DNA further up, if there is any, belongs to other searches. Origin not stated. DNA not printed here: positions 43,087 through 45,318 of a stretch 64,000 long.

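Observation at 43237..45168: CbcL-like fusion of an 11-heme c-type domain to a b-type membrane domain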

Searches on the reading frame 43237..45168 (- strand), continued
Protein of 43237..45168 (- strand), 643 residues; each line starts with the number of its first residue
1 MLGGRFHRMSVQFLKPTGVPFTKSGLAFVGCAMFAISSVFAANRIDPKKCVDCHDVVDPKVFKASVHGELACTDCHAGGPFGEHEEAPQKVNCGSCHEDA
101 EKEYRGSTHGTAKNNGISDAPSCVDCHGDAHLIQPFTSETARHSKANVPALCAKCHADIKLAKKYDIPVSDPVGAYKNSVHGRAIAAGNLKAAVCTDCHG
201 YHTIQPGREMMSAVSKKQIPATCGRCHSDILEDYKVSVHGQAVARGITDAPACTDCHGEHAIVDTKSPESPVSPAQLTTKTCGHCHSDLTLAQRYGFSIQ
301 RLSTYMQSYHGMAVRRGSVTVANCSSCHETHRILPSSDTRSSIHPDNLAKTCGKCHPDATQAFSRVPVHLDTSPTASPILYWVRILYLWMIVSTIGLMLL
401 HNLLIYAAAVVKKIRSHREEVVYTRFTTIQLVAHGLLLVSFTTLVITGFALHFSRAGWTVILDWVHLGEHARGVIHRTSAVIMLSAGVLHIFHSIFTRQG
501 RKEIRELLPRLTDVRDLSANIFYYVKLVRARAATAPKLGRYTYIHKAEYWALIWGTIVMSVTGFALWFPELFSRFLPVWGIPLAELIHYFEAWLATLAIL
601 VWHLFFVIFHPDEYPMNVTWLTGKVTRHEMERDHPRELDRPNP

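Call 6: find_homologous_proteins(query=window:43237-45168:-, max_evalue=0.00001)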
Query window:43237-45168:- (643 aa): 6987 proteins with E <= 0.00001 among 8000 candidates; the best 120 are listed.
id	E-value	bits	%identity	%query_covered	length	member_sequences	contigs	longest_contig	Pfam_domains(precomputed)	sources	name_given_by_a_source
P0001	0.0e+0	1499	100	99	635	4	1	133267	PF09699.16,PF14537.12,PF01292.27,PF02085.22,PF14522.12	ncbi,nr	ncbi:MAG TPA: cytochrome c3 family protein [Bdellovibrionota bacterium]|nr:cytochrome c3 family prot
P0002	6.2e-284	962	64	95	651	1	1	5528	PF09699.16,PF14537.12,PF01292.27,PF14522.12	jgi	jgi:cytochrome b subunit of formate dehydrogenase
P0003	4.3e-282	956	62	98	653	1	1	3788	PF09699.16,PF14537.12,PF01292.27,PF14522.12,PF22113.2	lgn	-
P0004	4.5e-269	913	62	93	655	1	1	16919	PF09699.16,PF14537.12,PF01292.27,PF02085.22,PF14522.12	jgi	jgi:cytochrome b subunit of formate dehydrogenase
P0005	5.4e-269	912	61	93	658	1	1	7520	PF14358.12,PF09699.16,PF14537.12,PF01292.27,PF14522.12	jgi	-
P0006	2.7e-267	907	61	96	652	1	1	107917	PF09699.16,PF14537.12,PF01292.27,PF14522.12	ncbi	ncbi:MAG: cytochrome b/b6 domain-containing protein [Pseudomonadota bacterium]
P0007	7.6e-196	671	46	88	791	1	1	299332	PF09699.16,PF14537.12,PF01292.27,PF00684.26,PF14522.12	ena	-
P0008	1.0e-194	667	44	90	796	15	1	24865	PF09699.16,PF14537.12,PF01292.27,PF00684.26,PF14522.12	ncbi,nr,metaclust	ncbi:MAG: cytochrome c nitrite reductase pentaheme subunit [Candidatus Hinthialibacteria bacterium O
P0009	5.0e-193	661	44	88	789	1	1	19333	PF09699.16,PF14537.12,PF01292.27,PF03264.20,PF00684.26,PF14522.12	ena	-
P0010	4.3e-192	658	43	88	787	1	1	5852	PF09699.16,PF14537.12,PF01292.27,PF03264.20,PF00684.26,PF14522.12,PF22113.2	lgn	-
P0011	6.6e-192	658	41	89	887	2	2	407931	PF09699.16,PF14537.12,PF01292.27,PF00684.26,PF14522.12,PF22113.2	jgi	jgi:cytochrome b subunit of formate dehydrogenase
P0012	1.5e-191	657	42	92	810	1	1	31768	PF09699.16,PF14537.12,PF01292.27,PF03264.20,PF02085.22,PF14522.12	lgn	-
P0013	3.0e-191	656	43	90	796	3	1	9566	PF14358.12,PF09699.16,PF14537.12,PF01292.27,PF03264.20,PF02085.22,PF14522.12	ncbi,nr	ncbi:MAG: cytochrome b/b6 domain-containing protein [Candidatus Omnitrophica bacterium]|nr:cytochrom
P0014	8.1e-191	654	42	92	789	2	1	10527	PF09699.16,PF14537.12,PF01292.27,PF03264.20,PF00684.26,PF14522.12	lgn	-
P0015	2.2e-189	649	42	90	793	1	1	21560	PF14358.12,PF09699.16,PF14537.12,PF01292.27,PF03264.20,PF14522.12,PF22113.2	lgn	-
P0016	4.4e-189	648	43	88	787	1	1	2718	PF09699.16,PF14537.12,PF01292.27,PF14522.12,PF22113.2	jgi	jgi:cytochrome b subunit of formate dehydrogenase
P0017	2.0e-188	646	40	93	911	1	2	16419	PF09699.16,PF14537.12,PF01292.27,PF02085.22,PF00684.26,PF14522.12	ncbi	-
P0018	6.7e-187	641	43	91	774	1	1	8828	PF09699.16,PF14537.12,PF01292.27,PF14522.12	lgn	-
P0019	1.1e-185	637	42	88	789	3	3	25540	PF14358.12,PF09699.16,PF14537.12,PF01292.27,PF02085.22,PF14522.12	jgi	jgi:cytochrome b subunit of formate dehydrogenase/nitrate/TMAO reductase-like tetraheme cytochrome c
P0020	4.8e-185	635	42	89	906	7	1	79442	PF09699.16,PF14537.12,PF01292.27,PF02085.22,PF14522.12,PF22113.2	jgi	jgi:formate dehydrogenase gamma subunit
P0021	7.0e-185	635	42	90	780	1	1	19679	PF14358.12,PF09699.16,PF14537.12,PF01292.27,PF14522.12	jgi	jgi:cytochrome b subunit of formate dehydrogenase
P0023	3.1e-182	626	44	91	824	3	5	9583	PF09699.16,PF14537.12,PF01292.27,PF00684.26,PF14522.12,PF22113.2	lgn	-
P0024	3.5e-182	626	42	91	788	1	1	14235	PF09699.16,PF14537.12,PF01292.27,PF03264.20,PF02085.22,PF14522.12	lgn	-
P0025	2.1e-180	620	42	89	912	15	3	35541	PF09699.16,PF14537.12,PF01292.27,PF02085.22,PF00684.26,PF14522.12,PF22113.2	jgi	-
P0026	2.9e-180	619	41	90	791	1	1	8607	PF09699.16,PF14537.12,PF01292.27,PF02085.22,PF14522.12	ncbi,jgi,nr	ncbi:MAG: cytochrome b/b6 domain-containing protein [bacterium]|jgi:cytochrome b subunit of formate 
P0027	4.5e-179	615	41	88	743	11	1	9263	PF09699.16,PF14537.12,PF01292.27,PF00684.26,PF14522.12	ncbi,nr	ncbi:MAG: cytochrome b/b6 domain-containing protein [Candidatus Omnitrophica bacterium]|nr:cytochrom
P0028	4.7e-179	615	42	93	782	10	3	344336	PF09699.16,PF14537.12,PF01292.27,PF03264.20,PF14522.12,PF22113.2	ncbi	ncbi:MAG: cytochrome c3 family protein [Bacteroidota bacterium]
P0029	9.8e-179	614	39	92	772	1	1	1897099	PF14537.12,PF01292.27,PF02085.22,PF00684.26,PF14522.12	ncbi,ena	-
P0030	1.0e-178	614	40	92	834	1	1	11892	PF14358.12,PF09699.16,PF14537.12,PF01292.27,PF14522.12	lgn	-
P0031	1.4e-178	614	43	90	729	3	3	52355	PF14358.12,PF09699.16,PF14537.12,PF01292.27,PF02085.22,PF14522.12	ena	-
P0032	2.5e-178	613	43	85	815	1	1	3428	PF14358.12,PF09699.16,PF14537.12,PF01292.27,PF02085.22,PF14522.12,PF22113.2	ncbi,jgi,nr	ncbi:MAG: cytochrome c3 family protein [Deltaproteobacteria bacterium]|nr:cytochrome c3 family prote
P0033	5.1e-178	612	43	90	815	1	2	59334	PF09699.16,PF14537.12,PF01292.27,PF03264.20,PF02085.22,PF14522.12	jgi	jgi:cytochrome b subunit of formate dehydrogenase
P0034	7.2e-178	611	39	92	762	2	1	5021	PF14537.12,PF01292.27,PF00684.26,PF14522.12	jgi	-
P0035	3.5e-176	606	41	94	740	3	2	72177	PF14358.12,PF09699.16,PF14537.12,PF01292.27,PF14522.12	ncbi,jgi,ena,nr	ncbi:MAG TPA: cytochrome b/b6 domain-containing protein [Bacteroidota bacterium]|nr:cytochrome b/b6 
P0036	7.1e-176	605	41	89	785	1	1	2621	PF09699.16,PF14537.12,PF01292.27,PF02085.22,PF14522.12,PF22113.2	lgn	-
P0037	3.6e-175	602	44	94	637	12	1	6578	PF09699.16,PF14537.12,PF01292.27,PF14522.12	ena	-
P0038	5.6e-175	602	41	90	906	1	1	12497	PF09699.16,PF14537.12,PF22678.2,PF01292.27,PF03264.20,PF02085.22,PF14522.12,PF22113.2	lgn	-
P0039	9.8e-175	601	40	96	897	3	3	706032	PF09699.16,PF14537.12,PF01292.27,PF02085.22,PF14522.12,PF22113.2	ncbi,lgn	-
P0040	1.7e-174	600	41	95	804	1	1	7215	PF09699.16,PF14537.12,PF22678.2,PF01292.27,PF02085.22,PF14522.12,PF22113.2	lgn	-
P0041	1.7e-174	600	39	99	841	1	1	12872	PF09699.16,PF14537.12,PF01292.27,PF00684.26,PF14522.12,PF22113.2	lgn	-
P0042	2.4e-174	600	44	93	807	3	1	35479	PF14358.12,PF09699.16,PF14537.12,PF01292.27,PF14522.12,PF22113.2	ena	-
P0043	5.2e-174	599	40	97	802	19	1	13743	PF14358.12,PF09699.16,PF14537.12,PF01292.27,PF02085.22,PF00684.26,PF14522.12,PF22113.2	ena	-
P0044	8.6e-174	598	43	91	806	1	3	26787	PF14358.12,PF09699.16,PF14537.12,PF01292.27,PF02085.22,PF14522.12,PF22113.2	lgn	-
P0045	8.8e-174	598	40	93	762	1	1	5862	PF09699.16,PF14537.12,PF01292.27,PF02085.22,PF14522.12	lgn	-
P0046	2.0e-173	597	45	91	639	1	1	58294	PF09699.16,PF14537.12,PF01292.27,PF02085.22,PF14522.12,PF22113.2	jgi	jgi:cytochrome b subunit of formate dehydrogenase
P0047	2.7e-173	596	43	96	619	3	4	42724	PF09699.16,PF14537.12,PF01292.27,PF02085.22,PF14522.12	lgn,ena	-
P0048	3.0e-173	596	42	92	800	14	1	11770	PF09699.16,PF14537.12,PF22678.2,PF01292.27,PF14522.12,PF22113.2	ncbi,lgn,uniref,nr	ncbi:cytochrome c3 family protein [Candidatus Kryptobacter tengchongensis]|uniref:Formate dehydrogen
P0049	5.1e-173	595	41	93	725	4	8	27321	PF09699.16,PF14537.12,PF22678.2,PF01292.27,PF02085.22,PF14522.12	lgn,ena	-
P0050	5.6e-173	595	45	97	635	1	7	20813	PF09699.16,PF14537.12,PF01292.27,PF02085.22,PF00684.26,PF14522.12,PF22113.2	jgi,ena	-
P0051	5.9e-173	595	41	93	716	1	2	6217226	PF09699.16,PF14537.12,PF22678.2,PF01292.27,PF00684.26,PF14522.12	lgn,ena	-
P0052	2.4e-172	593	41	91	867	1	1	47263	PF14358.12,PF09699.16,PF14537.12,PF22678.2,PF01292.27,PF14522.12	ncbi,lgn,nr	ncbi:MAG: cytochrome b/b6 domain-containing protein [bacterium]|nr:cytochrome b/b6 domain-containing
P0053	3.8e-172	592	39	96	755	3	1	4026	PF14358.12,PF09699.16,PF14537.12,PF01292.27,PF02085.22,PF14522.12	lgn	-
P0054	5.7e-172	592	45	90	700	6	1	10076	PF09699.16,PF14537.12,PF01292.27,PF02085.22,PF00684.26,PF14522.12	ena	-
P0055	5.8e-172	592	41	95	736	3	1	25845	PF14358.12,PF09699.16,PF14537.12,PF01292.27,PF14522.12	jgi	-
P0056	6.8e-172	592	41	94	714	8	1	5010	PF09699.16,PF14537.12,PF01292.27,PF02085.22,PF14522.12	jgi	jgi:formate dehydrogenase gamma subunit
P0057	8.3e-172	591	37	92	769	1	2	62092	PF09699.16,PF14537.12,PF01292.27,PF02085.22,PF14522.12,PF22113.2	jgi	jgi:cytochrome b subunit of formate dehydrogenase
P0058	1.3e-171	591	42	93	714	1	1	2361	PF14358.12,PF09699.16,PF14537.12,PF22678.2,PF01292.27,PF02085.22,PF14522.12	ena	-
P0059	1.6e-171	590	43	89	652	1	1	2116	PF14358.12,PF09699.16,PF14537.12,PF01292.27,PF02085.22,PF14522.12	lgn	-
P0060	2.2e-171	590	44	93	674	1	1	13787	PF09699.16,PF14537.12,PF01292.27,PF14522.12,PF22113.2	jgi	-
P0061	2.5e-171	590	43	90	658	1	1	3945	PF14358.12,PF09699.16,PF14537.12,PF01292.27,PF02085.22,PF00684.26,PF14522.12,PF22113.2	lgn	-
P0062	2.9e-171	590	40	92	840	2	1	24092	PF09699.16,PF14537.12,PF01292.27,PF03264.20,PF02085.22,PF14522.12,PF22113.2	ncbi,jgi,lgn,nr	ncbi:MAG: hypothetical protein D6675_04285 [Gemmatimonadetes bacterium]|nr:MAG: hypothetical protein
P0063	3.2e-171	589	42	95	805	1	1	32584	PF14358.12,PF09699.16,PF14537.12,PF01292.27,PF14522.12,PF22113.2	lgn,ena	-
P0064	3.6e-171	589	41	92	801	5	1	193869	PF09699.16,PF14537.12,PF22678.2,PF01292.27,PF14522.12,PF22113.2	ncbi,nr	ncbi:MAG: cytochrome b/b6 domain-containing protein [Candidatus Kryptonium sp.]|nr:cytochrome b/b6 d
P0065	1.1e-170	588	39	96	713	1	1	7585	PF14358.12,PF09699.16,PF14537.12,PF22678.2,PF01292.27,PF03264.20,PF02085.22,PF14522.12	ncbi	-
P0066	1.6e-170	587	41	92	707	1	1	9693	PF09699.16,PF14537.12,PF22678.2,PF01292.27,PF14522.12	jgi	jgi:predicted CXXCH cytochrome family protein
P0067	4.8e-170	586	42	93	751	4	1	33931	PF09699.16,PF14537.12,PF22678.2,PF01292.27,PF03264.20,PF02085.22,PF14522.12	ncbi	-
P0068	7.2e-170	585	41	97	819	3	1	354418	PF09699.16,PF14537.12,PF22678.2,PF01292.27,PF00684.26,PF14522.12,PF22113.2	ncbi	-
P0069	1.2e-169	584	46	92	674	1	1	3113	PF14537.12,PF01292.27,PF14522.12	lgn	-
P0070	2.3e-169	583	41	94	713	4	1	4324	PF09699.16,PF14537.12,PF01292.27,PF02085.22,PF14522.12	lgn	-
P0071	2.4e-169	583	41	95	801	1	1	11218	PF09699.16,PF14537.12,PF22678.2,PF01292.27,PF02085.22,PF14522.12,PF22113.2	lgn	-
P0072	2.8e-169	583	40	95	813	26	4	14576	PF09699.16,PF14537.12,PF01292.27,PF02085.22,PF14522.12,PF22113.2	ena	-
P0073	2.9e-169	583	37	93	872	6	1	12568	PF09699.16,PF14537.12,PF01292.27,PF03264.20,PF02085.22,PF14522.12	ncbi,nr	ncbi:MAG: cytochrome c3 family protein [Bacteroidota bacterium]|nr:cytochrome c3 family protein [Bac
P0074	3.3e-169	583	40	96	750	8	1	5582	PF14358.12,PF09699.16,PF14537.12,PF22678.2,PF01292.27,PF02085.22,PF14522.12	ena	-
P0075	3.5e-169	583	42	88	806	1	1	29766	PF14358.12,PF09699.16,PF14537.12,PF01292.27,PF14522.12,PF22113.2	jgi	jgi:cytochrome b subunit of formate dehydrogenase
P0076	3.5e-169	583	44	92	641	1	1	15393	PF14358.12,PF09699.16,PF14537.12,PF22678.2,PF01292.27,PF02085.22,PF14522.12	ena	-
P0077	3.8e-169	583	39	96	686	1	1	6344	PF09699.16,PF14537.12,PF01292.27,PF02085.22,PF14522.12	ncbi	-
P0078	8.6e-169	581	46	91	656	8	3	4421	PF09699.16,PF14537.12,PF01292.27,PF14522.12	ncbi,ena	-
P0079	9.0e-169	581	42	93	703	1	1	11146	PF09699.16,PF14537.12,PF01292.27,PF02085.22,PF14522.12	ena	-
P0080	2.7e-168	580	44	97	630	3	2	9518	PF14358.12,PF09699.16,PF14537.12,PF01292.27,PF02085.22,PF14522.12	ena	-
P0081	3.2e-168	579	40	96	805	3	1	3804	PF14358.12,PF09699.16,PF14537.12,PF01292.27,PF00684.26,PF14522.12,PF22113.2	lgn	-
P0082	3.3e-168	579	45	90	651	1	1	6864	PF09699.16,PF14537.12,PF01292.27,PF02085.22,PF14522.12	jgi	jgi:formate dehydrogenase gamma subunit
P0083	5.4e-168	579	41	91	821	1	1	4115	PF14358.12,PF09699.16,PF14537.12,PF01292.27,PF02085.22,PF14522.12,PF22113.2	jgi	jgi:formate dehydrogenase gamma subunit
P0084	5.9e-168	579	41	94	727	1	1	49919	PF09699.16,PF14537.12,PF22678.2,PF01292.27,PF03264.20,PF02085.22,PF14522.12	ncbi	-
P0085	8.9e-168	578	40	92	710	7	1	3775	PF14358.12,PF09699.16,PF14537.12,PF01292.27,PF03264.20,PF00684.26,PF14522.12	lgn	-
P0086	1.1e-167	578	43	90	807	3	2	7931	PF14358.12,PF09699.16,PF14537.12,PF22678.2,PF01292.27,PF02085.22,PF14522.12,PF22113.2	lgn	-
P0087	1.3e-167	577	41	96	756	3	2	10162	PF09699.16,PF14537.12,PF01292.27,PF14522.12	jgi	-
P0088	1.5e-167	577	40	96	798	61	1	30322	PF09699.16,PF14537.12,PF01292.27,PF00684.26,PF14522.12,PF22113.2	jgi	jgi:formate dehydrogenase gamma subunit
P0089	1.6e-167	577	41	95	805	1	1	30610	PF14358.12,PF09699.16,PF14537.12,PF01292.27,PF02085.22,PF14522.12,PF22113.2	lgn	-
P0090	2.0e-167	577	45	89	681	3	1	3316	PF09699.16,PF14537.12,PF01292.27,PF03264.20,PF00684.26,PF14522.12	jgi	-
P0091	2.3e-167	577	41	93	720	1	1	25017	PF14358.12,PF09699.16,PF14537.12,PF01292.27,PF02085.22,PF14522.12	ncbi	-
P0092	4.2e-167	576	43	93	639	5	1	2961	PF09699.16,PF14537.12,PF01292.27,PF02085.22,PF14522.12,PF22113.2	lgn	-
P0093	6.8e-167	575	40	92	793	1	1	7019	PF09699.16,PF14537.12,PF22678.2,PF01292.27,PF02085.22,PF14522.12,PF22113.2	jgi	-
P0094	9.9e-167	575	44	92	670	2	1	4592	PF14537.12,PF01292.27,PF14522.12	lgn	-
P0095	1.1e-166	574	43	93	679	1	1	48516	PF09699.16,PF14537.12,PF01292.27,PF00684.26,PF14522.12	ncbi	-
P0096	1.6e-166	574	44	90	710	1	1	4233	PF09699.16,PF14537.12,PF01292.27,PF02085.22,PF14522.12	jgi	-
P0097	1.7e-166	574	45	92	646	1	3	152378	PF14358.12,PF09699.16,PF14537.12,PF01292.27,PF14522.12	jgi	jgi:cytochrome b subunit of formate dehydrogenase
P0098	1.7e-166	574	44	90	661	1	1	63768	PF09699.16,PF14537.12,PF01292.27,PF02085.22,PF00684.26,PF14522.12,PF22113.2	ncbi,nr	ncbi:MAG: cytochrome c3 family protein [Candidatus Riflebacteria bacterium]|nr:cytochrome c3 family 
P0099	2.0e-166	574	43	90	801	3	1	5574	PF09699.16,PF14537.12,PF22678.2,PF01292.27,PF03264.20,PF00684.26,PF14522.12,PF22113.2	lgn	-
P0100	2.4e-166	573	43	93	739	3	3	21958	PF14358.12,PF09699.16,PF14537.12,PF01292.27,PF02085.22,PF14522.12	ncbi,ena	ncbi:MAG: cytochrome b/b6 domain-containing protein [Candidatus Eisenbacteria bacterium]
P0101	2.9e-166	573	42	97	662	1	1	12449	PF14358.12,PF14537.12,PF01292.27,PF02085.22,PF14522.12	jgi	jgi:cytochrome b subunit of formate dehydrogenase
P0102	4.2e-166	572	45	89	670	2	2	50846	PF09699.16,PF14537.12,PF01292.27,PF14522.12,PF22113.2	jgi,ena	-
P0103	6.9e-166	572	44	89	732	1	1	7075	PF09699.16,PF14537.12,PF01292.27,PF02085.22,PF14522.12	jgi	jgi:formate dehydrogenase gamma subunit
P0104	7.0e-166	572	44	93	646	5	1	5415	PF14358.12,PF09699.16,PF14537.12,PF22678.2,PF01292.27,PF02085.22,PF00684.26,PF14522.12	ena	-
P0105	8.4e-166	572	45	91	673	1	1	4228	PF14537.12,PF01292.27,PF14522.12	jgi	jgi:formate dehydrogenase gamma subunit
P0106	8.6e-166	571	40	93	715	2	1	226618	PF14358.12,PF09699.16,PF14537.12,PF01292.27,PF02085.22,PF14522.12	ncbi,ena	-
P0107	1.0e-165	571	44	92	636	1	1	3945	PF09699.16,PF14537.12,PF01292.27,PF02085.22,PF14522.12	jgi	jgi:cytochrome b subunit of formate dehydrogenase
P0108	1.1e-165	571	44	91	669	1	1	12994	PF14537.12,PF01292.27,PF14522.12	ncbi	-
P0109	1.3e-165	571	42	95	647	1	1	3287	PF09699.16,PF14537.12,PF01292.27,PF02085.22,PF14522.12,PF22113.2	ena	-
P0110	1.6e-165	571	42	95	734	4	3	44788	PF09699.16,PF14537.12,PF22678.2,PF01292.27,PF14522.12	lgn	-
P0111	1.7e-165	570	40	98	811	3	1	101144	PF09699.16,PF14537.12,PF01292.27,PF02085.22,PF14522.12,PF22113.2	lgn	-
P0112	1.8e-165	570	44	93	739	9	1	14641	PF14358.12,PF09699.16,PF14537.12,PF01292.27,PF14522.12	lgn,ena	-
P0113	1.9e-165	570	43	93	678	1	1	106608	PF14537.12,PF01292.27,PF14522.12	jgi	jgi:cytochrome b subunit of formate dehydrogenase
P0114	1.9e-165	570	43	91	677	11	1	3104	PF14537.12,PF01292.27,PF14522.12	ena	-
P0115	1.9e-165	570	43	93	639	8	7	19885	PF09699.16,PF14537.12,PF01292.27,PF14522.12,PF22113.2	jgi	jgi:cytochrome b subunit of formate dehydrogenase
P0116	2.1e-165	570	42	97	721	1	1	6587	PF09699.16,PF14537.12,PF22678.2,PF01292.27,PF02085.22,PF14522.12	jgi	jgi:cytochrome b subunit of formate dehydrogenase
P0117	2.2e-165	570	41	93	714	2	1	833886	PF14358.12,PF09699.16,PF14537.12,PF22678.2,PF01292.27,PF02085.22,PF14522.12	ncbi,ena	-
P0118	2.6e-165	570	44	91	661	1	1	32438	PF14358.12,PF09699.16,PF14537.12,PF01292.27,PF03264.20,PF02085.22,PF14522.12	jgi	jgi:cytochrome b subunit of formate dehydrogenase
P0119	2.7e-165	570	39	97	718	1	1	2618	PF09699.16,PF14537.12,PF22678.2,PF01292.27,PF02085.22,PF14522.12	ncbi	-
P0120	4.1e-165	569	45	93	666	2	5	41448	PF09699.16,PF14537.12,PF01292.27,PF02085.22,PF14522.12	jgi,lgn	jgi:cytochrome b subunit of formate dehydrogenase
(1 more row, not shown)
